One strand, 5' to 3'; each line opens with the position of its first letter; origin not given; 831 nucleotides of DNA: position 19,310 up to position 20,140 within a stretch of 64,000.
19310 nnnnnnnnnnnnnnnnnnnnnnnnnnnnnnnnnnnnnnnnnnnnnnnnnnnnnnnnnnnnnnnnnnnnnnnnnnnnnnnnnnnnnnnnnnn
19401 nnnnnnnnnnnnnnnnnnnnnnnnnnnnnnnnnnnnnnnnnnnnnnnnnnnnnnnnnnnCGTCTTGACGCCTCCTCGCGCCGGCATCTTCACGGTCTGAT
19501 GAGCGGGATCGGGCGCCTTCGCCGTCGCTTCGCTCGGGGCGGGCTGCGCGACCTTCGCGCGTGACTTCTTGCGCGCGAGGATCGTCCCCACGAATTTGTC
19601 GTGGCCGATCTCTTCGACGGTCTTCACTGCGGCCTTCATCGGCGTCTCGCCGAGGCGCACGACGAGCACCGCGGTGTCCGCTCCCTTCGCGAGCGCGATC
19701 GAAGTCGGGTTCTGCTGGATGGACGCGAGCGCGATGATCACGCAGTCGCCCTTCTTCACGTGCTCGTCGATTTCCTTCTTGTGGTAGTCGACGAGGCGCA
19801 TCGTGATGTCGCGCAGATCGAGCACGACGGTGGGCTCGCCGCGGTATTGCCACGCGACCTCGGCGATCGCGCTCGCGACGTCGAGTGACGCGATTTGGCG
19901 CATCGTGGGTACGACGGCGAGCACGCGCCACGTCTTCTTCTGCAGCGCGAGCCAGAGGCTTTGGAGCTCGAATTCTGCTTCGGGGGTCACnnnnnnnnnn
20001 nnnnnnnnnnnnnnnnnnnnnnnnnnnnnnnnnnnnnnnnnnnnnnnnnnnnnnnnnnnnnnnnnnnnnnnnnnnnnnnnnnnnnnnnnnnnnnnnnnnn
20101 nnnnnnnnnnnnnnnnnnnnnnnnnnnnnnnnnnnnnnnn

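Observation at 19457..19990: BY-kinase-fold protein with the P-loop replaced. Likely pseudokinase partner of a kinase-less PCP.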

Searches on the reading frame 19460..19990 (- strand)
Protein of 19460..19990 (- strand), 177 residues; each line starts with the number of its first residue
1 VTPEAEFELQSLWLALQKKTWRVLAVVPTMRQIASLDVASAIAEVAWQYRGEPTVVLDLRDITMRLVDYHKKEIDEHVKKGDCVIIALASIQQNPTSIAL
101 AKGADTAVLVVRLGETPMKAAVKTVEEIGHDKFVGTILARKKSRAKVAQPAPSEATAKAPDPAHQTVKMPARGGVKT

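Call 6: search_protein_families(library=pfam, proteins=[window:19460-19990:-], max_evalue=1)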
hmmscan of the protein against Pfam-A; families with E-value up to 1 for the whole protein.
seq(177 aa): 1 family
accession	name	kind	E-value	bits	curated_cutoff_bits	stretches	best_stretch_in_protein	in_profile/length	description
PF24930.1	DUF7750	-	0.054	13.8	27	1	54-89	8-45/65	Domain of unknown function (DUF7750)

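Call 7: search_protein_families(library=ncbifam, proteins=[window:19460-19990:-], max_evalue=1)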
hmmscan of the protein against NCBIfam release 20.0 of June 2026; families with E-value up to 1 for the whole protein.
seq(177 aa): 2 families
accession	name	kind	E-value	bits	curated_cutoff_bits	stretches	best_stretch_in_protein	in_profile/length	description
TIGR03018.1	pepcterm_TyrKin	hypoth_equivalog_domain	0.0019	17.5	230.65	1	83-138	151-206/207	XrtA-associated tyrosine autokinase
NF010718.0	PRK14120.1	equivalog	0.052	12.8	366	1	58-87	152-181/249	phosphoglyceromutase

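Call 9: find_homologous_proteins(query=window:19460-19990:-)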
Query seq(177 aa) (177 aa): 35 proteins with E <= 0.001 among 570 candidates.
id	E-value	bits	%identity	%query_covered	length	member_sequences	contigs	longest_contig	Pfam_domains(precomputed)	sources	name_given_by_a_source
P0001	3.7e-107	373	99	100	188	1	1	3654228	-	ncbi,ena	-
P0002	8.9e-90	317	89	97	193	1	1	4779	-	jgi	jgi:hypothetical protein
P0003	1.9e-86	306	86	98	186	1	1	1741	-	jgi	jgi:hypothetical protein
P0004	1.5e-81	290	72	99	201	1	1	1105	-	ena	-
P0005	9.1e-80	284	71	100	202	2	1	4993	-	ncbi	-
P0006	1.2e-76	274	66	100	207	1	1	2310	-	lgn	-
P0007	3.1e-76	273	69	99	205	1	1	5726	-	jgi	jgi:hypothetical protein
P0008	4.6e-74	266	63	99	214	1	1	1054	-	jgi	jgi:hypothetical protein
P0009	9.6e-74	265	76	98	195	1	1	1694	-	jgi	jgi:hypothetical protein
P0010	5.5e-73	262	69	98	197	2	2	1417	-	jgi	-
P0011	1.1e-72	261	69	98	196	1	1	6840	-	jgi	jgi:hypothetical protein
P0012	2.9e-72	260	71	98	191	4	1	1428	-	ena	-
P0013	6.4e-72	259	69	98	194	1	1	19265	-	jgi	jgi:hypothetical protein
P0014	1.3e-71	258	69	98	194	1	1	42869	-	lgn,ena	-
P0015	7.1e-71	255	68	98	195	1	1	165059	-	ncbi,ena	-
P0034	1.4e-35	141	52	73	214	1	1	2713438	-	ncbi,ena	-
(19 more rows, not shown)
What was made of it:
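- Checked: 35 close homologues were found (E down to 1e-107, call 9).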

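Call 18: search_solved_structures(query=A1, max_evalue=10, show_alignments=3)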
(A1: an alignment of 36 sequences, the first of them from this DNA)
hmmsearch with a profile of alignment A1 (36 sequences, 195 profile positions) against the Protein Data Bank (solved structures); distinct sequences matched with E-value up to 10: 0.
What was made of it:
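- Tried and rejected: The profile of its close homologues has no PDB sequence hit (calls 6, 18).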

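Call 25: predict_structure(alignment_id=A1)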
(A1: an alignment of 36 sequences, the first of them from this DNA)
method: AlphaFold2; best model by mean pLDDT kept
length: 177 residues; sequences in the alignment: 36
mean_pLDDT: 77.3   pTM: 0.69
mean pLDDT of the five models: 77.3, 76.8, 75.5, 73.3, 72.9
residues with pLDDT >= 90: 78; 70-90: 55; 50-70: 8; < 50: 36
segments of 3 or more residues with pLDDT < 50: 143-177
pLDDT, mean of each block of 10 residues (from residue 1): 65 83 93 86 87 91 89 94 94 91 94 86 92 86 42 33 35 35
secondary structure, 60 per line:
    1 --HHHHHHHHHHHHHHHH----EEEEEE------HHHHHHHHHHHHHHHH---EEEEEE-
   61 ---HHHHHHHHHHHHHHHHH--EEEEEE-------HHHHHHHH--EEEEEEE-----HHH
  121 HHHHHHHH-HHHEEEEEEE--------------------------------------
elements in order: H3-18 E23-28 H35-50 E54-59 H64-80 E83-88 H96-103 E106-112 H118-128 E133-139
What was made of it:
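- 19457..19990 (-): EcpK-type bacterial tyrosine pseudokinase gene. 177 aa plus stop; GTG start at 19990, alternative GTG at 20023. AF2 model with pLDDT about 90 over residues 1-142 (call 25).
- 19460..19573 (-): Basic C-terminal tail (aa 140-177), Tyr-free and predicted disordered, ending in the clade-conserved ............. pLDDT is below 50 for residues 143-177 (call 25).
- AF2 model: pLDDT about 90 over residues 1-142, with topology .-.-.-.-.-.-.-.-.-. (call 25).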

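Call 28: fold_search(model_id=the predicted structure, library=pdb)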
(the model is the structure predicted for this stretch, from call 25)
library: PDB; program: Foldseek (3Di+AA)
matches with E <= 10: 1507; with E <= 0.001: 46
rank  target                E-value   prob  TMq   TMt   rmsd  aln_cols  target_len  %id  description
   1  3la6_I                2.2e-05  1.00  0.61  0.43   9.3       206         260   14  Octameric kinase domain of the E. coli tyrosine kinase Wzc with bound ADP (released 2010-08-25)
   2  3la6_B                2.2e-05  1.00  0.60  0.42   9.7       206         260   14  Octameric kinase domain of the E. coli tyrosine kinase Wzc with bound ADP (released 2010-08-25)
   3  3la6_J                3.7e-05  1.00  0.63  0.45   7.7       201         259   14  Octameric kinase domain of the E. coli tyrosine kinase Wzc with bound ADP (released 2010-08-25)
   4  3la6_E                4.2e-05  1.00  0.62  0.44   6.0       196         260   14  Octameric kinase domain of the E. coli tyrosine kinase Wzc with bound ADP (released 2010-08-25)
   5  3la6_A                4.5e-05  1.00  0.63  0.45   5.9       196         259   14  Octameric kinase domain of the E. coli tyrosine kinase Wzc with bound ADP (released 2010-08-25)
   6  3la6_O                4.5e-05  1.00  0.62  0.44   6.7       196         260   16  Octameric kinase domain of the E. coli tyrosine kinase Wzc with bound ADP (released 2010-08-25)
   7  3la6_L                8.7e-05  1.00  0.63  0.45   5.2       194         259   14  Octameric kinase domain of the E. coli tyrosine kinase Wzc with bound ADP (released 2010-08-25)
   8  9r68_I                9.9e-05  1.00  0.55  0.17   6.0       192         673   12  CPS secretion pathway Wza-Wzc_C1 (Conf 2) (released 2026-03-04)
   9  9r62_K                1.1e-04  1.00  0.59  0.17   9.5       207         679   14  CPS co-polymerase Wzc_C1 (released 2026-03-04)
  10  3la6_G                1.1e-04  1.00  0.63  0.45   5.2       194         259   14  Octameric kinase domain of the E. coli tyrosine kinase Wzc with bound ADP (released 2010-08-25)
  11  9i2q_E                1.1e-04  1.00  0.60  0.23   3.7       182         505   13  Wzc-K540M-3YE MgADP C1 (released 2025-04-30)
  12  9i2q_B                1.1e-04  1.00  0.60  0.21   3.7       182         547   13  Wzc-K540M-3YE MgADP C1 (released 2025-04-30)
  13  9i2q_C                1.1e-04  1.00  0.60  0.21   3.7       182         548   13  Wzc-K540M-3YE MgADP C1 (released 2025-04-30)
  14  9i2q_A                1.1e-04  1.00  0.60  0.18   3.7       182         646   13  Wzc-K540M-3YE MgADP C1 (released 2025-04-30)
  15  3la6_P                1.4e-04  1.00  0.63  0.45   5.1       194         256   14  Octameric kinase domain of the E. coli tyrosine kinase Wzc with bound ADP (released 2010-08-25)
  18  3la6_F                1.6e-04  1.00  0.63  0.45   7.7       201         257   14  Octameric kinase domain of the E. coli tyrosine kinase Wzc with bound ADP (released 2010-08-25)
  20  3la6_M                2.2e-04  1.00  0.60  0.43   4.6       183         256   15  Octameric kinase domain of the E. coli tyrosine kinase Wzc with bound ADP (released 2010-08-25)
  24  3la6_C                2.6e-04  1.00  0.63  0.45   5.2       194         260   14  Octameric kinase domain of the E. coli tyrosine kinase Wzc with bound ADP (released 2010-08-25)
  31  3la6_D                3.9e-04  1.00  0.62  0.44   7.5       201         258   13  Octameric kinase domain of the E. coli tyrosine kinase Wzc with bound ADP (released 2010-08-25)
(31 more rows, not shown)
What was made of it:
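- Foldseek against PDB: all 46 hits with E <= 1e-3 are BYKs (Wzc 3la6 at 2e-5, BceF, CapAB, Etk, VpsO) (call 28).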

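Call 29: find_related_loci(query=A1, collection=genome_contigs, flank=8000)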
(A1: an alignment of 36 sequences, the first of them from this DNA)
Query A1 (177 aa) in genome_contigs; peptide patterns used: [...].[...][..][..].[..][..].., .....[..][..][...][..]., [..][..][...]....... (x = any residue, [..] = any of these).
95 stretches matched a pattern; 4 encode a relative of the query (tblastn E <= 1e-3); 4 distinct loci.
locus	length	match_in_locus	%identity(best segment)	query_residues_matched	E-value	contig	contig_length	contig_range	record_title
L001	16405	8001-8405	58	4-138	6e-51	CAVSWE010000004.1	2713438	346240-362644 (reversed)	MAG: uncultured delta proteobacterium isolate MFD05705.bin.2.131 genome assembly, contig: contig_27161, whole genome sho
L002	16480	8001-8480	49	6-163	1e-38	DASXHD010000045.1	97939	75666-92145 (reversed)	MAG TPA_asm: Polyangiaceae bacterium isolate SMAG_U5184 k141_35010, whole genome shotgun sequence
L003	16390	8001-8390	52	6-135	4e-35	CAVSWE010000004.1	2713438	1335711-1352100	MAG: uncultured delta proteobacterium isolate MFD05705.bin.2.131 genome assembly, contig: contig_27161, whole genome sho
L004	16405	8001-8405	56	4-138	2e-51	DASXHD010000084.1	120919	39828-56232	MAG TPA_asm: Polyangiaceae bacterium isolate SMAG_U5184 k141_3352446, whole genome shotgun sequence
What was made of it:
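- Tried and rejected: The genome_contigs scan returned only four Polyangiaceae loci (call 29).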

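Call 35: find_encoding_contigs(protein=P0001, flank=10000, max_places=3)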
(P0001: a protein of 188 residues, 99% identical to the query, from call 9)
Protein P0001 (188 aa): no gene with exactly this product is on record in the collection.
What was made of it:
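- Tried and rejected: No contig was returned (call 35).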

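Call 36: find_encoding_contigs(protein=P0015, flank=10000, max_places=3)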
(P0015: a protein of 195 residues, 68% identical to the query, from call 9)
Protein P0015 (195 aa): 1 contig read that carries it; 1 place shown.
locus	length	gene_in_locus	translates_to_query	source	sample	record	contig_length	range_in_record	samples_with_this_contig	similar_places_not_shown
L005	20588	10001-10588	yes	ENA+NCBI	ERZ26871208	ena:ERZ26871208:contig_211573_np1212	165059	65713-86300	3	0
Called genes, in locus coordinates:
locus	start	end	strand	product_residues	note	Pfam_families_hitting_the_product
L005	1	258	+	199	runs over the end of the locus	PF25087:GMPPB_C (faint), PF00132:Hexapep (weak), PF14602:Hexapep_2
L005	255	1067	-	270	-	PF13489:Methyltransf_23 (weak), PF13847:Methyltransf_31 (weak), PF08241:Methyltransf_11, PF08242:Methyltransf_12, PF13649:Methyltransf_25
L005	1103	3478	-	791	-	PF22666:Glyco_hydro_2_N2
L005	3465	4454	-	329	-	PF08893:DUF1839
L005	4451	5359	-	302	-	-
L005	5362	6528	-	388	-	PF02771:Acyl-CoA_dh_N, PF00441:Acyl-CoA_dh_1, PF08028:Acyl-CoA_dh_2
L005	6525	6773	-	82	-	PF00550:PP-binding (weak)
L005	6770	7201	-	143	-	PF01648:ACPS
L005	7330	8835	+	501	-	-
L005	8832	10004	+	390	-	PF00535:Glycos_transf_2, PF13641:Glyco_tranf_2_3, PF13632:Glyco_trans_2_3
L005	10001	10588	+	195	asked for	-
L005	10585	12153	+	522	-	PF00535:Glycos_transf_2, PF10111:Glyco_tranf_2_2, PF13641:Glyco_tranf_2_3, PF13632:Glyco_trans_2_3 (weak), PF00132:Hexapep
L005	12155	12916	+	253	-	PF03808:Glyco_tran_WecG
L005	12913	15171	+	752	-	PF00132:Hexapep (weak)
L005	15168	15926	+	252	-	PF25084:LbH_EIF2B (weak), PF00132:Hexapep (weak)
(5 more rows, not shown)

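Call 40: search_protein_representatives(alignment_id=A1)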
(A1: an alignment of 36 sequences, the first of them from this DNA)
Query: 36 sequences, 195 profile positions. Proteins with E-value up to 0.001 (for the whole library): 823; up to 1e-10: 484; up to 1e-30: 24. The best 150 are listed.
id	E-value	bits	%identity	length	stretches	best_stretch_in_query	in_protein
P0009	3.1e-90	317.8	-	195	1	2-190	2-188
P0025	2.3e-78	279.0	-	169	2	5-149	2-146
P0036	7.3e-60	218.6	-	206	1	4-191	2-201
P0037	4.1e-57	209.7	-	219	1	4-176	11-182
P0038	3.7e-50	187.0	-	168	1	5-159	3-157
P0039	2.4e-47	177.8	-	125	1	3-106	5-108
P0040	4.0e-47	177.1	-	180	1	3-143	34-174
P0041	6.6e-46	173.1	-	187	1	6-148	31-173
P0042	7.3e-45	169.7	-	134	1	14-144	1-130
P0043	3.5e-42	160.9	-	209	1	5-148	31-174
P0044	1.1e-41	159.3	-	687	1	5-146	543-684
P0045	3.1e-40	154.6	-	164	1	4-143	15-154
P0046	3.4e-39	151.2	-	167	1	5-144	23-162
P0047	8.3e-38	146.7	-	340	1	5-150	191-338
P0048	9.0e-38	146.6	-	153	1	4-147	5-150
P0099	2.8e-23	99.3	-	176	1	8-157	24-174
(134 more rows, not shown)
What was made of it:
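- Checked: A profile search found 823 clusters at 50% identity (call 40).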

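Call 46: find_homologous_proteins(query=A2, max_evalue=0.00001)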
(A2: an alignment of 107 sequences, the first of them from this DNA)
Query A2 (107 sequences) (177 aa, profile of the alignment): 52 proteins with E <= 0.00001 among 8000 candidates.
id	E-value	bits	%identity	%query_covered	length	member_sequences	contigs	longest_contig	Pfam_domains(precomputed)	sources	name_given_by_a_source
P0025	7.7e-52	193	70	97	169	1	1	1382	-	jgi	jgi:hypothetical protein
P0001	2.2e-51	192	99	100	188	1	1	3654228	-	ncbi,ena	-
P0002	3.3e-51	191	89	97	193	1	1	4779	-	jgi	jgi:hypothetical protein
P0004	6.0e-51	190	72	99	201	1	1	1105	-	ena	-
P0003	1.2e-50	189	86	98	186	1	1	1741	-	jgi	jgi:hypothetical protein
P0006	3.5e-50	188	66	100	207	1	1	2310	-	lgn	-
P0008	3.6e-50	188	63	99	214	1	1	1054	-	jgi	jgi:hypothetical protein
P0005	4.7e-50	187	71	100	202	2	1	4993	-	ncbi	-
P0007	4.9e-50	187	69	99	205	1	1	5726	-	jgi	jgi:hypothetical protein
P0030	6.3e-50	187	53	92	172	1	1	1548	-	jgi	jgi:hypothetical protein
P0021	2.3e-49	185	65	98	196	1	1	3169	-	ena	-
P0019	3.4e-49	185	66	99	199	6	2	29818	-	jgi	jgi:hypothetical protein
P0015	4.2e-49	184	68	98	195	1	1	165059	-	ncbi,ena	-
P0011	5.5e-49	184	69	98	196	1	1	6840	-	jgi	jgi:hypothetical protein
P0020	6.8e-49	184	69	98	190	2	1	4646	-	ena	-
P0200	3.5e-35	139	30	75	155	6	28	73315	-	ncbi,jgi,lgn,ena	jgi:hypothetical protein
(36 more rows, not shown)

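Call 47: find_encoding_contigs(protein=P0200, flank=8000, max_places=4)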
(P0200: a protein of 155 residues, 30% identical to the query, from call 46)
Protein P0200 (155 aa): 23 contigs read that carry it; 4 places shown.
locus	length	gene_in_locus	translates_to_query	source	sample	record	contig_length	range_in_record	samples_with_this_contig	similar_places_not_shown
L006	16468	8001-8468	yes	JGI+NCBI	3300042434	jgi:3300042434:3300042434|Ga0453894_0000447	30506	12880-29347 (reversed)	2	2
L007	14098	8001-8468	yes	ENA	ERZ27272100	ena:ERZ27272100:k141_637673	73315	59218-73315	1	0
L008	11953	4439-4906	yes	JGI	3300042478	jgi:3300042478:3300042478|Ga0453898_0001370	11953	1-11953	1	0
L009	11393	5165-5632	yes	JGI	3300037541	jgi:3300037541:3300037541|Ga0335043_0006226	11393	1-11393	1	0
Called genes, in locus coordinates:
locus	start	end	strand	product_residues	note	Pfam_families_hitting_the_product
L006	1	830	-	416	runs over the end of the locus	PF28089:EpsX (weak)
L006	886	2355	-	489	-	-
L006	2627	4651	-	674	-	PF00069:Pkinase, PF03109:ABC1 (faint), PF07714:PK_Tyr_Ser-Thr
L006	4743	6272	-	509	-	PF04932:Wzy_C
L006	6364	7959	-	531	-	PF17996:CE2_N (faint), PF00657:Lipase_GDSL, PF13472:Lipase_GDSL_2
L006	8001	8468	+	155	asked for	-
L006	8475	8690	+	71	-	-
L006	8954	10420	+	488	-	PF20245:DUF6600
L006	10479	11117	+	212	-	-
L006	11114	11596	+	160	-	PF01288:HPPK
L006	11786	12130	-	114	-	-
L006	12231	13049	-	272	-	PF02585:PIG-L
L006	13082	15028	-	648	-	PF16697:Yop-YscD_cpl, PF00498:FHA, PF01590:GAF, PF13185:GAF_2, PF00158:Sigma54_activat, PF14532:Sigma54_activ_2, PF07728:AAA_5, PF25601:AAA_lid_14, +1 more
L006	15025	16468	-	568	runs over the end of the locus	PF13646:HEAT_2 (faint)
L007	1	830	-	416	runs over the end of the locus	PF28089:EpsX (weak)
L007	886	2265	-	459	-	-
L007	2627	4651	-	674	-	PF00069:Pkinase, PF03109:ABC1 (faint), PF07714:PK_Tyr_Ser-Thr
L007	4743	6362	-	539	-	PF04932:Wzy_C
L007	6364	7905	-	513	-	PF17996:CE2_N (faint), PF00657:Lipase_GDSL, PF13472:Lipase_GDSL_2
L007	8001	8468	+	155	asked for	-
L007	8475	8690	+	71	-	-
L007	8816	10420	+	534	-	PF20245:DUF6600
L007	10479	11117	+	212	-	-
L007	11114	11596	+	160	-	PF01288:HPPK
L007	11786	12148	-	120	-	-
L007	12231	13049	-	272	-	PF02585:PIG-L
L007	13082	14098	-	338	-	?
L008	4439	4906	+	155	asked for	-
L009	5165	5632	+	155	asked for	-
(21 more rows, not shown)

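Call 48: list_cluster_members(proteins=[P0200, P0001, P0005, P0034, P0015])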
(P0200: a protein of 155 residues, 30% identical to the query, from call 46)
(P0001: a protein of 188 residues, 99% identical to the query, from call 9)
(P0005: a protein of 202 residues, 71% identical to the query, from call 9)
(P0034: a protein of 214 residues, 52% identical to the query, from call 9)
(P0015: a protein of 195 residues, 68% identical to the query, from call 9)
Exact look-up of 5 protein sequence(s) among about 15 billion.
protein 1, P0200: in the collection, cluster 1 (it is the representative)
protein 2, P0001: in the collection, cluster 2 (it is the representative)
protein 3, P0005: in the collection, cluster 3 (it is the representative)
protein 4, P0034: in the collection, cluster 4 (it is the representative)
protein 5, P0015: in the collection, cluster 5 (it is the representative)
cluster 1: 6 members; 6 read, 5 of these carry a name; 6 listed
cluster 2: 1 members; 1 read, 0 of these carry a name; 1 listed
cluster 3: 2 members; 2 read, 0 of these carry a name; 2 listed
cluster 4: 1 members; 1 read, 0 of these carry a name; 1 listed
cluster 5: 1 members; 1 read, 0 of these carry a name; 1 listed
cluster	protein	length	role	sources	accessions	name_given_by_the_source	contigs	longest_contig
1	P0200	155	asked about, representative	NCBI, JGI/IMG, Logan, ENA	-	hypothetical protein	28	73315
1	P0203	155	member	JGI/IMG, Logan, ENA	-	hypothetical protein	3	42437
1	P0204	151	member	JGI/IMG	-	hypothetical protein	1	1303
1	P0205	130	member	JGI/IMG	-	hypothetical protein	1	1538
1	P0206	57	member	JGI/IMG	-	hypothetical protein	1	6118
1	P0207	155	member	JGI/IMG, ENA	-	-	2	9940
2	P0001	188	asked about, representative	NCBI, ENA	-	-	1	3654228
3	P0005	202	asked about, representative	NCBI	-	-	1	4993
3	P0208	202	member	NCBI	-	-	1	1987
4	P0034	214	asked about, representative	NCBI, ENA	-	-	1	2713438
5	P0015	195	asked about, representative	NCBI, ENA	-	-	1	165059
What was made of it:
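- Tried and rejected: Cluster look-ups gave no names (call 48).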

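Call 51: find_homologous_proteins(query=A3, max_evalue=0.00001)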
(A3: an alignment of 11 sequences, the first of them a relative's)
Query A3 (11 sequences) (188 aa, profile of the alignment): 190 proteins with E <= 0.00001 among 8000 candidates; the best 120 are listed.
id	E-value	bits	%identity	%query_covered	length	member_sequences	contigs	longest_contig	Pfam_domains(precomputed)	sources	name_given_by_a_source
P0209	2.5e-71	257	57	72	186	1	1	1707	-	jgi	jgi:hypothetical protein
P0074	3.1e-70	253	100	100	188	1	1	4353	-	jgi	jgi:hypothetical protein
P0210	3.3e-70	253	55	73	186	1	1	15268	-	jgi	jgi:hypothetical protein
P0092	4.6e-70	253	50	89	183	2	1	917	-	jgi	jgi:hypothetical protein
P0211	1.1e-69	251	53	72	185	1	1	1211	-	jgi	jgi:hypothetical protein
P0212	9.0e-69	249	48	80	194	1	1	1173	-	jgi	jgi:hypothetical protein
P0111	1.0e-68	248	38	85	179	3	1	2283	-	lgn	-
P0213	1.8e-68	248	54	73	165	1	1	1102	-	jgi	jgi:hypothetical protein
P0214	2.1e-68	247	55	72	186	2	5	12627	-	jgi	jgi:hypothetical protein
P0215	2.3e-68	247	48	78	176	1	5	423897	-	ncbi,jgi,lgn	ncbi:MAG TPA: hypothetical protein VGL81_34340 [Polyangiaceae bacterium]|jgi:hypothetical protein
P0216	2.4e-68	247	53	75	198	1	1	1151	-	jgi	jgi:hypothetical protein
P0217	4.4e-68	246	53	72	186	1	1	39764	-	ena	-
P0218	8.0e-68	245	51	73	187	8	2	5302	-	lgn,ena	-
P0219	1.4e-67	245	56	72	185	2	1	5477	-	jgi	jgi:hypothetical protein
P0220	1.6e-67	245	66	100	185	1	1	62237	-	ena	-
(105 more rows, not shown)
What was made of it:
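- Tried and rejected: Two further homologue searches, with broad and sub-family alignments, stayed within environmental or Polyangiaceae sequences (calls 46, 51).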
